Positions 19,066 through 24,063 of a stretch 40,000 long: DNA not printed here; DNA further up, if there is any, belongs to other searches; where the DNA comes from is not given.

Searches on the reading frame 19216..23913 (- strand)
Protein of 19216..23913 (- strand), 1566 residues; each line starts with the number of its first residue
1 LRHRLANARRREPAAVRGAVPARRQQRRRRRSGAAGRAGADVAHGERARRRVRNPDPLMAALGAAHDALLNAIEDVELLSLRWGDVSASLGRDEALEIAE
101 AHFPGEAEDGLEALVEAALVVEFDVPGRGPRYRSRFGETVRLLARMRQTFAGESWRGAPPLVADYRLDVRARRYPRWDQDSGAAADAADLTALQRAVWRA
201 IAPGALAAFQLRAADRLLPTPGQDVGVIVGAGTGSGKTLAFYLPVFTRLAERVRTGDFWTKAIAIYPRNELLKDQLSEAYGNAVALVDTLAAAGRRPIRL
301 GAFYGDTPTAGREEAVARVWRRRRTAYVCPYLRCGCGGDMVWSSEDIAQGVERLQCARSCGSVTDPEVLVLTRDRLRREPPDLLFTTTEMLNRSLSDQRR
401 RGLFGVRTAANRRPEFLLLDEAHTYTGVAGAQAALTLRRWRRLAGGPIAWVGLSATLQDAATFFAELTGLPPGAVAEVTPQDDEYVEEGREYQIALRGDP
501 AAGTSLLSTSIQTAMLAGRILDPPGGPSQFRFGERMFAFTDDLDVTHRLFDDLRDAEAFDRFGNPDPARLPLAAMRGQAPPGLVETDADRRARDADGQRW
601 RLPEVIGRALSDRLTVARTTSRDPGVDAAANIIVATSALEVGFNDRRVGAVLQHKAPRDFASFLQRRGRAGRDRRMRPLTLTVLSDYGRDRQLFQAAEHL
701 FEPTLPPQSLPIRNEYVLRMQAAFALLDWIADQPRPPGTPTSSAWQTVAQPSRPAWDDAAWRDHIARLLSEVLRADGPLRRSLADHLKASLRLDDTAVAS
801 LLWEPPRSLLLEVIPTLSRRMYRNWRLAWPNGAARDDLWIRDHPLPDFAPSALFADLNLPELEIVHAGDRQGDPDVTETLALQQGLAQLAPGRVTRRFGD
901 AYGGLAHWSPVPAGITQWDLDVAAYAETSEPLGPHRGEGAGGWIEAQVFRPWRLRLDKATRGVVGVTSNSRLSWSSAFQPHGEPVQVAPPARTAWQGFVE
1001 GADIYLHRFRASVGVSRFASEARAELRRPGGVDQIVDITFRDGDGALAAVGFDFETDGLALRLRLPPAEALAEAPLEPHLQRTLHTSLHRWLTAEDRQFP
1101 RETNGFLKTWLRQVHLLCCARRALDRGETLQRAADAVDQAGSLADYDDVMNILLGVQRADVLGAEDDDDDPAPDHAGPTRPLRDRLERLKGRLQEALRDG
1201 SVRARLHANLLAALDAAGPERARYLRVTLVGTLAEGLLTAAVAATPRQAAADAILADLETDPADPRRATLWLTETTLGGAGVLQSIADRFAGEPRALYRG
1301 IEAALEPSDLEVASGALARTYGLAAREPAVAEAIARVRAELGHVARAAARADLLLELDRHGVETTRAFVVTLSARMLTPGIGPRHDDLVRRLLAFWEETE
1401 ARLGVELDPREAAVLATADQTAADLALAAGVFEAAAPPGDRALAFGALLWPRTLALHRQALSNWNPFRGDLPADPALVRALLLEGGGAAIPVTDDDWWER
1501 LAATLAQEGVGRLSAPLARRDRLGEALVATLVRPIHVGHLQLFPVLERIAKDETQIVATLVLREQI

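Call 88: search_protein_families(library=padloc, proteins=[window:19216-23913:-], max_evalue=0.00001)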
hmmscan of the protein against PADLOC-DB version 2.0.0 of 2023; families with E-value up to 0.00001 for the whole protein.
window:19216-23913:- (1566 aa): 20 families
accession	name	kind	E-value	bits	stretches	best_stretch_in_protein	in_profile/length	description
PDLC02896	DpdJ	-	0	1392.6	1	67-1566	10-1486/1487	DpdJ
PDLC02893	DpdJ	-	2.2e-165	550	1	69-899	12-862/876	DpdJ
PDLC02898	DpdJ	-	1.4e-84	282.8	1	69-538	12-504/506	DpdJ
PDLC02895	DpdJ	-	2.2e-34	115.7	1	67-731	700-1388/2112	DpdJ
PDLC00035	DruE3|DruE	-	1.1e-22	77.6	3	369-458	211-300/1460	SNF2 family N-terminal domain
PDLC00037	DruE3|DruE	-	1.9e-22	76.9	2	369-459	211-301/2055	SNF2 family N-terminal domain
PDLC00036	DruE3|DruE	-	1.6e-19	66.6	2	370-439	198-264/2023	SNF2 family N-terminal domain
PDLC02894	DpdJ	-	2.7e-19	67.1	1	992-1560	79-618/625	DpdJ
PDLC03960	SngC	-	3.3e-19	67.1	2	199-462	23-200/720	-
PDLC00013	DruE1|DruE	-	1.6e-17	60.8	1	226-474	109-385/1776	SNF2 family N-terminal domain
PDLC02503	BrxHI|BrxHII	-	1e-15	55.1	1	628-675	297-344/698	BrxHI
PDLC00015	DruE2|DruE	-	6.8e-13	45.2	0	221-255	109-143/1887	SNF2 family N-terminal domain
PDLC00014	DruE2|DruE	-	2.4e-09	33.2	0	226-260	125-156/1928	SNF2 family N-terminal domain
PDLC00051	DruE4|DruE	-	7.3e-09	31.7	0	226-254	110-138/1829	SNF2 family N-terminal domain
PDLC00937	Cas3d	-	2.7e-08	31.5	0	227-279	17-59/357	"CRISPR-associated helicase Cas3, subtype CYANO"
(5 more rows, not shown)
